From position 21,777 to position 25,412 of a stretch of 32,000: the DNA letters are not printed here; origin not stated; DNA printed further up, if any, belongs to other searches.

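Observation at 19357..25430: Complete type II-C CRISPR-Cas9 system with non-canonical order: cas9, then array, then cas1-cas2, with crRNAs antisense to all cas genes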

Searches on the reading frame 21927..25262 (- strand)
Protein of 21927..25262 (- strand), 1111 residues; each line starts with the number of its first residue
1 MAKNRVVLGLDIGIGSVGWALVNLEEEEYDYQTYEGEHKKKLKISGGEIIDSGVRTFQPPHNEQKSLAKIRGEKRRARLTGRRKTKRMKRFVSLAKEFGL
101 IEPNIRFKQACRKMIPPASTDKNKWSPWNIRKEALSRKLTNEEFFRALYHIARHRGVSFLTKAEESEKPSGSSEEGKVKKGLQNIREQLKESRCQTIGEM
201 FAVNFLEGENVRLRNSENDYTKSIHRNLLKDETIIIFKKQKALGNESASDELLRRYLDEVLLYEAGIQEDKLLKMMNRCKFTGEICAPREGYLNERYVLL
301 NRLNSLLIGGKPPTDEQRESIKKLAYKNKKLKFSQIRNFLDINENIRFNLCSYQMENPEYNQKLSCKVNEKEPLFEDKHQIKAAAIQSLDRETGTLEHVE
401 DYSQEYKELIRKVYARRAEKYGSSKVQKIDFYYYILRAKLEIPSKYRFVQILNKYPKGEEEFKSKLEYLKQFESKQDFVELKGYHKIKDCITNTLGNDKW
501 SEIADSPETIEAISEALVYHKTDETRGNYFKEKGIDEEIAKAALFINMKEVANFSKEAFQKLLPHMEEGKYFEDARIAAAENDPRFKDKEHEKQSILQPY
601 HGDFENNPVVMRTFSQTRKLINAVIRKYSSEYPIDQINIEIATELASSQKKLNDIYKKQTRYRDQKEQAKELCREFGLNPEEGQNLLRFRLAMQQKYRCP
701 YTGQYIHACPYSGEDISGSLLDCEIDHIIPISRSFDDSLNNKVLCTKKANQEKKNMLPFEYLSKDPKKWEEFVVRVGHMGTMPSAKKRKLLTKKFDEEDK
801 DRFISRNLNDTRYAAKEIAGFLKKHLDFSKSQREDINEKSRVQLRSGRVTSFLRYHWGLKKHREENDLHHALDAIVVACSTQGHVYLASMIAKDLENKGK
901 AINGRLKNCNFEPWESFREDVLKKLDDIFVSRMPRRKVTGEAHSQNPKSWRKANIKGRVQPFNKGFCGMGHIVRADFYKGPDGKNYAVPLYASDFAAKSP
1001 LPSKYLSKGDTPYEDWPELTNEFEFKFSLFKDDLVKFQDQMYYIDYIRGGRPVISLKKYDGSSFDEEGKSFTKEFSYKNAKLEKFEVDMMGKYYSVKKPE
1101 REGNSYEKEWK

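Call 5: search_protein_families(library=pfam, proteins=[window:21927-25262:-])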
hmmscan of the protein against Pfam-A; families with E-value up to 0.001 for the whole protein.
window:21927-25262:- (1111 aa): 3 families
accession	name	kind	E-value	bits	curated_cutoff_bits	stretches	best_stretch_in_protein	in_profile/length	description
PF13395.12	HNH_4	-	1.5e-20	73.3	22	1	709-759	1-54/54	HNH endonuclease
PF18541.7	RuvC_III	-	3.5e-17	63.4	26.2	1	800-938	3-178/179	RuvC endonuclease subdomain 3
PF22702.2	Cas9_RuvC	-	5.4e-08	33.4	27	1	812-879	1-65/151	Cas9 RuvC domain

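Call 10: find_homologous_proteins(query=window:21927-25262:-)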
Query window:21927-25262:- (1111 aa): 344 proteins with E <= 0.001 among 8000 candidates; the best 120 are listed.
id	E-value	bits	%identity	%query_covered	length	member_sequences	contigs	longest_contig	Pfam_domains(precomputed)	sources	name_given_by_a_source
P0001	0.0e+0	2532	100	100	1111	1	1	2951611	PF13395.13,PF22702.3,PF18541.8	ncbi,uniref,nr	ncbi:CRISPR-associated endonuclease Cas9 [Sedimentisphaera cyanobacteriorum]|uniref:CRISPR-associate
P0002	0.0e+0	1269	54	100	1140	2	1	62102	PF13395.13,PF22702.3,PF18541.8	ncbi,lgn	ncbi:MAG: type II CRISPR RNA-guided endonuclease Cas9 [Phycisphaerae bacterium]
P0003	0.0e+0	1135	51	100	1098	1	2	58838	PF13395.13,PF22702.3,PF18541.8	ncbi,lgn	-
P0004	0.0e+0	1114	51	100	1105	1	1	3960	PF13395.13,PF22702.3,PF18541.8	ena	-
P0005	0.0e+0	1111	50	100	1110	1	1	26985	PF13395.13,PF22702.3,PF18541.8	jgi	jgi:CRISPR-associated endonuclease Csn1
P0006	0.0e+0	1094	49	100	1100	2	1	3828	PF13395.13,PF22702.3,PF18541.8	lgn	-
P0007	0.0e+0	1088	47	99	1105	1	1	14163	PF13395.13,PF22702.3,PF18541.8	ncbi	-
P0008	0.0e+0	1088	50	100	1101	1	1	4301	PF13395.13,PF22702.3,PF18541.8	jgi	-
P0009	0.0e+0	1085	49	100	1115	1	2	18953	PF13395.13,PF22702.3,PF18541.8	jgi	-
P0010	0.0e+0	1084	49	99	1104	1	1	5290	PF13395.13,PF22702.3,PF18541.8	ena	-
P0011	0.0e+0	1070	49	100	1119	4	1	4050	PF13395.13,PF22702.3,PF18541.8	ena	-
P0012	0.0e+0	1070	48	100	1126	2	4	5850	PF13395.13,PF22702.3,PF18541.8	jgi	jgi:CRISPR-associated endonuclease Csn1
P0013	0.0e+0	1069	48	100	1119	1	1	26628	PF13395.13,PF22702.3,PF18541.8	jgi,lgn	-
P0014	0.0e+0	1068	48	100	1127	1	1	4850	PF13395.13,PF22702.3,PF18541.8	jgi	-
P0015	0.0e+0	1067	48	100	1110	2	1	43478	PF13395.13,PF22702.3,PF18541.8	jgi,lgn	jgi:CRISPR-associated endonuclease Csn1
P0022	0.0e+0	1052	47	100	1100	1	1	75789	PF13395.13,PF22702.3,PF18541.8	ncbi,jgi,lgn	jgi:CRISPR-associated endonuclease Csn1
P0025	0.0e+0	1040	48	100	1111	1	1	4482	PF13395.13,PF22702.3,PF18541.8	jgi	-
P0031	0.0e+0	1031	47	100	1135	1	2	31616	PF13395.13,PF22702.3,PF18541.8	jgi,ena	-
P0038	7.7e-293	992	46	99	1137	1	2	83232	PF13395.13,PF22702.3,PF18541.8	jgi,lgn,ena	-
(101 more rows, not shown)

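Call 11: search_solved_structures(query=window:21927-25262:-, max_evalue=0.001)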
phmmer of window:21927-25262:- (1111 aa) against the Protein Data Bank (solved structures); distinct sequences matched with E-value up to 0.001: 81 (the best 60 are shown).
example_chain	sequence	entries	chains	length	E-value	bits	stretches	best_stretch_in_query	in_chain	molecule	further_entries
8ja0_A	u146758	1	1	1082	2.1e-104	353.5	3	465-922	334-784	CRISPR-associated endonuclease Cas9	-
6kc8_A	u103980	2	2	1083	2.1e-104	353.5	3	465-922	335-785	CRISPR-associated endonuclease Cas9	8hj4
6jdq_A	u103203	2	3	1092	2.2e-104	353.4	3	465-922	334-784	CRISPR-associated endonuclease Cas9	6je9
6jdv_A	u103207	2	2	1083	4.1e-103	349.2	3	465-922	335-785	CRISPR-associated endonuclease Cas9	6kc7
6je4_A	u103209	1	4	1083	4.9e-102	345.6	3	465-922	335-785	CRISPR-associated endonuclease Cas9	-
8hnt_A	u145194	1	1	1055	1.7e-100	340.5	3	469-884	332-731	CRISPR-associated endonuclease Cas9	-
8hnw_A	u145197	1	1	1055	3.4e-99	336.2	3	469-884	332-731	CRISPR-associated endonuclease Cas9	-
8hnv_A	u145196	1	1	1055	4e-98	332.7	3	469-884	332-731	CRISPR-associated endonuclease Cas9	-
8jtj_A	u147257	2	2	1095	9.8e-95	321.5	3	471-925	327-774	CRISPR-associated endonuclease Cas9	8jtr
9ar4_A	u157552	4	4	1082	1.8e-94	320.6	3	474-925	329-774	CRISPR-associated endonuclease Cas9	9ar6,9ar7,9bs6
8uza_A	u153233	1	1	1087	1.3e-93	317.8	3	471-925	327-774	CRISPR-associated endonuclease Cas9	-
8uzb_A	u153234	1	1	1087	5.5e-92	312.4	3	477-925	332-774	CRISPR-associated endonuclease Cas9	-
6je3_A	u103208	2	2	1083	1.6e-91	310.8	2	465-922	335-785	CRISPR-associated endonuclease Cas9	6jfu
21dz_A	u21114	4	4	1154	1.4e-81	277.9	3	477-882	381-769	CRISPR-associated endonuclease Cas9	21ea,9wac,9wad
8x5v_A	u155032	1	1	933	1.2e-57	198.7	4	8-357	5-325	BlCas9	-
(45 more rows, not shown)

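Call 12: search_protein_families(library=ncbifam, proteins=[window:21927-25262:-])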
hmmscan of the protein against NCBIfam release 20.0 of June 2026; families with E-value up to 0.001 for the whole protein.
window:21927-25262:- (1111 aa): 2 families
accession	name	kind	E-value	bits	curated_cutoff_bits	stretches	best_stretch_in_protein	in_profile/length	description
TIGR01865.2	cas_Csn1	equivalog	2.9e-160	535.7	100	2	426-1089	308-961/1070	type II CRISPR RNA-guided endonuclease Cas9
NF049971.1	CRISPR_Cas9d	exception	2.7e-43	148.8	375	1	616-882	468-724/986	type II CRISPR RNA-guided endonuclease Cas9d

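Call 14: find_related_loci(query=window:21927-25262:-, collection=genome_contigs, flank=8000)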
Query window:21927-25262:- (1111 aa) in genome_contigs; peptide patterns used: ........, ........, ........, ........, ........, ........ (x = any residue, [..] = any of these).
36 stretches matched a pattern, but none encodes a relative of the query by tblastn (E <= 1e-3).

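Call 17: find_encoding_contigs(protein=P0002, flank=8000, max_places=2)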
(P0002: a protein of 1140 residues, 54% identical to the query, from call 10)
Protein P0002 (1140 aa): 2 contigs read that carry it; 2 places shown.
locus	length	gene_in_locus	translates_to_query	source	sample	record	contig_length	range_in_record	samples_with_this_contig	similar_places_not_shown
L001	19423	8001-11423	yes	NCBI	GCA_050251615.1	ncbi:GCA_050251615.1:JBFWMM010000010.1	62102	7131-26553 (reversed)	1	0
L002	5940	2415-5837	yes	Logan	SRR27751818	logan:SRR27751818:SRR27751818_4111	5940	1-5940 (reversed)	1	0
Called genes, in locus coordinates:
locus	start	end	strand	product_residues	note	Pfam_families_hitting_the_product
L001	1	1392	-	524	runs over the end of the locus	PF12072:RNase_Y_N, PF00013:KH_1, PF01966:HD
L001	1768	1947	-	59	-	PF02599:CsrA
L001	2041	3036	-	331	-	PF02912:Phe_tRNA-synt_N, PF01409:tRNA-synt_2d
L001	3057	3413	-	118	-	PF00453:Ribosomal_L20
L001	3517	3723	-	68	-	PF01632:Ribosomal_L35p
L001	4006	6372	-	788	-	PF03030:H_PPase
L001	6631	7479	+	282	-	-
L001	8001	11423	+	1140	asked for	PF13395:HNH_4, PF18541:RuvC_III, PF22702:Cas9_RuvC (weak)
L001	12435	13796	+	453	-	PF05167:DUF711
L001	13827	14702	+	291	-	PF20434:BD-FAE, PF07859:Abhydrolase_3, PF00326:Peptidase_S9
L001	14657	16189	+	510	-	-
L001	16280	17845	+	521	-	PF01676:Metalloenzyme, PF06415:iPGM_N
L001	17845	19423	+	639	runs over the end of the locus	PF02518:HATPase_c, PF13589:HATPase_c_3, PF01119:DNA_mis_repair, PF08676:MutL_C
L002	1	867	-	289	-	?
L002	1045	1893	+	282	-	-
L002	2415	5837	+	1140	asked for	PF13395:HNH_4, PF18541:RuvC_III, PF22702:Cas9_RuvC (weak)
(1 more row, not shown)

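Call 18: find_encoding_contigs(protein=P0003, flank=8000, max_places=2)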
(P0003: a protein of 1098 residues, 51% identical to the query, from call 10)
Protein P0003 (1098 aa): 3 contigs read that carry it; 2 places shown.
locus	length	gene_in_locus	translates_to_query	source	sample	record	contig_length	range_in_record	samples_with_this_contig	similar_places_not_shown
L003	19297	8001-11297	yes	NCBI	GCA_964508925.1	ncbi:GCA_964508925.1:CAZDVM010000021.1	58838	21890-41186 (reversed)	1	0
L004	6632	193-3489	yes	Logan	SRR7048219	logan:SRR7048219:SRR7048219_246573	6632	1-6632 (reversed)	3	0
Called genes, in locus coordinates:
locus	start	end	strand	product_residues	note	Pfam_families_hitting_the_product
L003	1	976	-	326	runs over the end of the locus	PF05140:ResB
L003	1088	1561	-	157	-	PF13778:DUF4174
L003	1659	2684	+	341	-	PF00224:PK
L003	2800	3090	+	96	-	PF05597:Phasin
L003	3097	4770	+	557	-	PF03109:ABC1, PF27536:UbiB_helical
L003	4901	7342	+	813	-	PF16216:GxGYxYP_N (weak), PF20957:GxGYxYP_N_2nd (weak), PF20958:GxGYxYP_N_3rd, PF14323:GxGYxYP_C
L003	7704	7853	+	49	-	-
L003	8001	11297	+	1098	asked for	PF13395:HNH_4, PF18541:RuvC_III, PF22702:Cas9_RuvC, PF18541:RuvC_III (weak)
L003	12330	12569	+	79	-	-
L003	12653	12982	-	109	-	PF20803:PaaX_M (weak), PF09827:CRISPR_Cas2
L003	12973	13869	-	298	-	PF01867:Cas_Cas1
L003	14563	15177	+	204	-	PF00041:fn3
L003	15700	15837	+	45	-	-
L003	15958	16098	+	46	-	PF08085:Entericidin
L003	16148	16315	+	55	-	-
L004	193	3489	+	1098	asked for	PF13395:HNH_4, PF18541:RuvC_III, PF22702:Cas9_RuvC, PF18541:RuvC_III (weak)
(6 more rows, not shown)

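Call 21: find_encoding_contigs(protein=P0022, flank=8000, max_places=1)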
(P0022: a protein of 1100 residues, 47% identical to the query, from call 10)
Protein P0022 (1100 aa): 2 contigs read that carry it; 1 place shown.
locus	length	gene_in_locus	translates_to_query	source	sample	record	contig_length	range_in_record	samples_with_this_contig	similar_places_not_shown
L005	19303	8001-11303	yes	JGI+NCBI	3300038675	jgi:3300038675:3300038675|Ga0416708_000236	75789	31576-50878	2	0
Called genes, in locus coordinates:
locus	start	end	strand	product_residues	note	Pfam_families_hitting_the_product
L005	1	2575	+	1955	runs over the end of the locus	PF13385:Laminin_G_3, PF00932:LTD, PF13287:Fn3_assoc, PF13290:CHB_HEX_C_1, PF08757:CotH, PF00932:LTD, PF13385:Laminin_G_3, PF00932:LTD, +1 more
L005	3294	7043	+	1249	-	-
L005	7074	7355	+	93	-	-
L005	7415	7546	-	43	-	-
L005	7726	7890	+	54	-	-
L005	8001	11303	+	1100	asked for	PF13395:HNH_4, PF18541:RuvC_III, PF22702:Cas9_RuvC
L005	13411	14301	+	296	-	PF01867:Cas_Cas1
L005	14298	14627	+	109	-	PF20803:PaaX_M, PF09827:CRISPR_Cas2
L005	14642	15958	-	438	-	PF00589:Phage_integrase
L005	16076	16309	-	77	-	PF12728:HTH_17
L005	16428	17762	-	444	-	PF10124:Mu-like_gpT (faint), PF25209:Phage_capsid_4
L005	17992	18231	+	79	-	-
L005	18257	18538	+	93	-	-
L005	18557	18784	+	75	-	-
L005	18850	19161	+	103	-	-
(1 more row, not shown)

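Call 22: find_encoding_contigs(protein=P0038, flank=8000, max_places=1)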
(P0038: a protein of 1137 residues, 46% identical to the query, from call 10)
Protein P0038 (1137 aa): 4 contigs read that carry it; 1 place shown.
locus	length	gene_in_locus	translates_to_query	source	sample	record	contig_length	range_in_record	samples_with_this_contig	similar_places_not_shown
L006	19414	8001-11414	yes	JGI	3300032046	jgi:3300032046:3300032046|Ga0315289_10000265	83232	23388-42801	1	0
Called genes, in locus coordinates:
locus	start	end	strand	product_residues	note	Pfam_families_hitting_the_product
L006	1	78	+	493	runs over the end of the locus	PF02366:PMT, PF13231:PMT_2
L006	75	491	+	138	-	PF01894:YjbQ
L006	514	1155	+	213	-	PF01810:LysE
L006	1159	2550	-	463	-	PF03631:Virul_fac_BrkB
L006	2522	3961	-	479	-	PF13116:YhdP (faint)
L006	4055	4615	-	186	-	PF01765:RRF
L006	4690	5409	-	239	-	PF00696:AA_kinase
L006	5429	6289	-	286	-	PF25025:EF-Ts_N (faint), PF00889:EF_TS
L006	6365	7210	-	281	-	PF00318:Ribosomal_S2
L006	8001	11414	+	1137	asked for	PF13395:HNH_4, PF18541:RuvC_III, PF22702:Cas9_RuvC, PF18541:RuvC_III (weak)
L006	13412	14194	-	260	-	PF13429:TPR_15 (faint), PF23914:TPR_CcmH_CycH (faint), PF00515:TPR_1 (faint), PF07719:TPR_2 (faint), PF13181:TPR_8 (faint), PF13371:TPR_9 (faint), PF13414:TPR_11 (faint), PF13428:TPR_14 (faint), +1 more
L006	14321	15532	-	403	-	PF25145:NfeD1b_N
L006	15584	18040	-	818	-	PF02518:HATPase_c, PF00204:DNA_gyraseB, PF01751:Toprim, PF00986:DNA_gyraseB_C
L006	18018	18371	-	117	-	PF05258:DciA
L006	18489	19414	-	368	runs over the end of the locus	PF00712:DNA_pol3_beta, PF02767:DNA_pol3_beta_2, PF02768:DNA_pol3_beta_3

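Call 23: find_encoding_contigs(protein=P0015, flank=8000, max_places=1)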
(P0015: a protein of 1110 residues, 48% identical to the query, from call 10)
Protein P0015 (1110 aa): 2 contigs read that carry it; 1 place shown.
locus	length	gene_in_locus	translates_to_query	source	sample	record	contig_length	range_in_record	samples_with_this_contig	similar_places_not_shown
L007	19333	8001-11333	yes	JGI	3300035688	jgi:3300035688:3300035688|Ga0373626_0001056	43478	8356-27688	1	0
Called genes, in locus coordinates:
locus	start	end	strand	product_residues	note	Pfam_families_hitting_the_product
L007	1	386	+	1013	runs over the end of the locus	PF22825:HpiC1-like (faint), PF13385:Laminin_G_3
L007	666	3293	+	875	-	PF11897:DUF3417, PF00343:Phosphorylase, PF28476:GlgP_C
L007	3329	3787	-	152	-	PF00359:PTS_EIIA_2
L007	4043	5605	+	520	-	PF00682:HMGL-like, PF22617:HCS_D2, PF08502:LeuA_dimer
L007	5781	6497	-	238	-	PF02607:B12-binding_2, PF02310:B12-binding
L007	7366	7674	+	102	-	-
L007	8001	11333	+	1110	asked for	PF13395:HNH_4, PF18541:RuvC_III, PF22702:Cas9_RuvC, PF18541:RuvC_III (weak)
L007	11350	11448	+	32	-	-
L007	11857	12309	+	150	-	-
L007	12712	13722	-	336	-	PF02899:Phage_int_SAM_1, PF00589:Phage_integrase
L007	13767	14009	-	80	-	-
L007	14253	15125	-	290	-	PF04055:Radical_SAM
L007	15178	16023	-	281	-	PF00793:DAHP_synth_1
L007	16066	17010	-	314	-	PF00781:DAGK_cat, PF01513:NAD_kinase, PF19279:YegS_C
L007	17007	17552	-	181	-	PF01928:CYTH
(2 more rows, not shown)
